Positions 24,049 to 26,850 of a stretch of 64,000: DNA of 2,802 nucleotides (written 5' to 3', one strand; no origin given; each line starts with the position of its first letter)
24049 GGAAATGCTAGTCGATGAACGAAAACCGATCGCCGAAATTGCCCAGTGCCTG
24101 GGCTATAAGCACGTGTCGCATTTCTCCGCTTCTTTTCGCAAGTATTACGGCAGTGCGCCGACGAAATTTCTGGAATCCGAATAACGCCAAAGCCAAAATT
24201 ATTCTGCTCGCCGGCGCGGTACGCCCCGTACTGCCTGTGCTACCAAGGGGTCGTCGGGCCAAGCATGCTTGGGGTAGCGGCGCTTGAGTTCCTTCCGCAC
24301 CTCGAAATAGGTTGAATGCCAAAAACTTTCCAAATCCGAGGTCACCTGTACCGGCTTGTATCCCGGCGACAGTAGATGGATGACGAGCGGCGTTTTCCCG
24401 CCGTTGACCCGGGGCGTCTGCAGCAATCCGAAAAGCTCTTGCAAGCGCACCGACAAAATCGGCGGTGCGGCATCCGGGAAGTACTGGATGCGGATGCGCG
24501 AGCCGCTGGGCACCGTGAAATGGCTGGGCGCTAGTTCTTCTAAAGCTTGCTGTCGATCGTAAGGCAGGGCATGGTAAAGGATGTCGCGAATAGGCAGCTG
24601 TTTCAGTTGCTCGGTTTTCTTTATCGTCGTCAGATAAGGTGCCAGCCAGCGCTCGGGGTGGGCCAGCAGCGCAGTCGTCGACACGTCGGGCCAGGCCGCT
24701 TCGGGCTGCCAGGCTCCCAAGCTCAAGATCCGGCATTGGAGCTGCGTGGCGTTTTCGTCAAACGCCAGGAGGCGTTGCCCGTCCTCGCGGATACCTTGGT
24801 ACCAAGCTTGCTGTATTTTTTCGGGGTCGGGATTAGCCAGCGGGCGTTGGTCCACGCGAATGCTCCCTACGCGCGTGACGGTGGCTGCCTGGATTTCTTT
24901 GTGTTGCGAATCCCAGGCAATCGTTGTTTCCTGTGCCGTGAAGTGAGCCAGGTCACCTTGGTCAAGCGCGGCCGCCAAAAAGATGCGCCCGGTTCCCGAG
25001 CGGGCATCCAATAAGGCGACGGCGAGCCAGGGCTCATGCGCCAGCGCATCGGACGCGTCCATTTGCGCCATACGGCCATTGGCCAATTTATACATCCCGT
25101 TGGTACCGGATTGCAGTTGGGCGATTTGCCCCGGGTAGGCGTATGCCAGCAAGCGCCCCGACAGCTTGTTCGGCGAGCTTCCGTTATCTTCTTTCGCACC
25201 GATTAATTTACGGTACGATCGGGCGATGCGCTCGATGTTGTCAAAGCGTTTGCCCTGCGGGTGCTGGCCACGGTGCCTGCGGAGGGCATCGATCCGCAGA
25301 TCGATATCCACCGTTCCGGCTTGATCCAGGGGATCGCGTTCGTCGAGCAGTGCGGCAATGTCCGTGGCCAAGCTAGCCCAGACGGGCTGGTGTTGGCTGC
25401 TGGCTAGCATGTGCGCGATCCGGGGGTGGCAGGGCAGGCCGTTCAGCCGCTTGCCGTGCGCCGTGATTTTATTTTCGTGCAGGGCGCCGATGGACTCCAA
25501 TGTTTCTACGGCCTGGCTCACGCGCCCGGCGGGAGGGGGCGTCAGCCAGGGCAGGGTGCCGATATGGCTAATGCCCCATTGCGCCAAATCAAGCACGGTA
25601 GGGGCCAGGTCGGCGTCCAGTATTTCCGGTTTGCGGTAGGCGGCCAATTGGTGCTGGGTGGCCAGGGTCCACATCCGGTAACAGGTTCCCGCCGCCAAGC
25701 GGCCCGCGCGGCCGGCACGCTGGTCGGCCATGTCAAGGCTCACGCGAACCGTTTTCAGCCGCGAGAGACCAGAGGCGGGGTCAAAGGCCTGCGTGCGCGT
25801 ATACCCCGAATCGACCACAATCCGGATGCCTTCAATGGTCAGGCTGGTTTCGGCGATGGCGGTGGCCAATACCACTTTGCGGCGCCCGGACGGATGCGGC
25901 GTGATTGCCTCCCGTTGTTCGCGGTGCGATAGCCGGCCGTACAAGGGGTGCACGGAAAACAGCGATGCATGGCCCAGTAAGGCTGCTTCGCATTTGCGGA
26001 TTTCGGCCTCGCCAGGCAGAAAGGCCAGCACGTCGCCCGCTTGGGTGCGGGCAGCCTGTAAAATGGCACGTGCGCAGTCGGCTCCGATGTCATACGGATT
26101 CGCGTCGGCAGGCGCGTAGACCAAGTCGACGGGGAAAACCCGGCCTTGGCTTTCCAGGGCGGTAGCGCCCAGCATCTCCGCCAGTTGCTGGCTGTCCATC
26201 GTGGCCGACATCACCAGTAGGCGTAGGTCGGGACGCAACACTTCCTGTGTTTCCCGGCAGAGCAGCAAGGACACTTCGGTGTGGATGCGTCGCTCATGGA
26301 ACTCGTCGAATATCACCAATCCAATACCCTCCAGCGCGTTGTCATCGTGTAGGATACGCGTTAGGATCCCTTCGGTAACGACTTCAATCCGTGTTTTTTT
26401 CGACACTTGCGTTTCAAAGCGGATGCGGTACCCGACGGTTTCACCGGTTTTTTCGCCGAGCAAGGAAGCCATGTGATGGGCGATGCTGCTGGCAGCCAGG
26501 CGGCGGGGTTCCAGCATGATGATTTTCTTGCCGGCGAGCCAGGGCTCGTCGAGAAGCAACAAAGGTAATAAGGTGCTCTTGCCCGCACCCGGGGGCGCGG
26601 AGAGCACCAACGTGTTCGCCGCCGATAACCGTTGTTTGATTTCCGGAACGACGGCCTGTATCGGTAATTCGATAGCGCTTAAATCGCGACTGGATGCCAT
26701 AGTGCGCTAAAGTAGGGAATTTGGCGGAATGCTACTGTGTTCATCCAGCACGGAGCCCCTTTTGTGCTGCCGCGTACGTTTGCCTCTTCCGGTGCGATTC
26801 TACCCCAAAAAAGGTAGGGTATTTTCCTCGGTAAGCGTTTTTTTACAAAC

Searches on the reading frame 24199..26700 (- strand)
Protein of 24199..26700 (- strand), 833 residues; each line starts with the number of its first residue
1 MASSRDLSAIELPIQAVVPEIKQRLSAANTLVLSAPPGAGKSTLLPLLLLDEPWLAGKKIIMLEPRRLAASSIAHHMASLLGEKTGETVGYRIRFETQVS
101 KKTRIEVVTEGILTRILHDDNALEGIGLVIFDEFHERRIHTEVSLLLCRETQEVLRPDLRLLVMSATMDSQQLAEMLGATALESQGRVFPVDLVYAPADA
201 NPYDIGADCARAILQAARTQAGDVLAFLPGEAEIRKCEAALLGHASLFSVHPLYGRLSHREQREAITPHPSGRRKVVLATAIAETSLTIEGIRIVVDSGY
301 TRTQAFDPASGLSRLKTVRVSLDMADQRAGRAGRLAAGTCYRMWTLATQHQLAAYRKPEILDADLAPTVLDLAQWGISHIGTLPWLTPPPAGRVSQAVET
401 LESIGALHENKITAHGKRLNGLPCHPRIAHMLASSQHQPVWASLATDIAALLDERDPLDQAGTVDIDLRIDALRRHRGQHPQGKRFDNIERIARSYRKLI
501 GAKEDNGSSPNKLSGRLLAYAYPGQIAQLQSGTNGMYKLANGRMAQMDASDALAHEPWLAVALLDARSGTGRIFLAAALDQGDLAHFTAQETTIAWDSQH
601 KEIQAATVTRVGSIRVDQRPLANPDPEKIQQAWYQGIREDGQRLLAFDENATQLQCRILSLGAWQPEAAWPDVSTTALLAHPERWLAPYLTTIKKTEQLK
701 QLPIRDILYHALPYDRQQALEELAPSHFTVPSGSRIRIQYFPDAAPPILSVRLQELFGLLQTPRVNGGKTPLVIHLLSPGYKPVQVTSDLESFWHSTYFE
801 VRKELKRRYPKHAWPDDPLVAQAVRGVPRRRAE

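Call 8: search_protein_families(library=pfam, proteins=[window:24199-26700:-])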
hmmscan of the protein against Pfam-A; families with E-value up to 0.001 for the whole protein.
window:24199-26700:- (833 aa): 4 families
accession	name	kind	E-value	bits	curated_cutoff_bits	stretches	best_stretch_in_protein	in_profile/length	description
PF08482.15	HrpB_C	-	1.1e-51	175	25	1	685-818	1-133/133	ATP-dependent helicase C-terminal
PF00270.35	DEAD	-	3.9e-12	46.7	26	1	27-173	13-164/167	DEAD/DEAH box helicase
PF00271.37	Helicase_C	-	8.3e-12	45.8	23.5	1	217-335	11-109/110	Helicase conserved C-terminal domain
PF04851.21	ResIII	-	0.0006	20.2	22.5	0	26-168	21-162/164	Type III restriction enzyme, res subunit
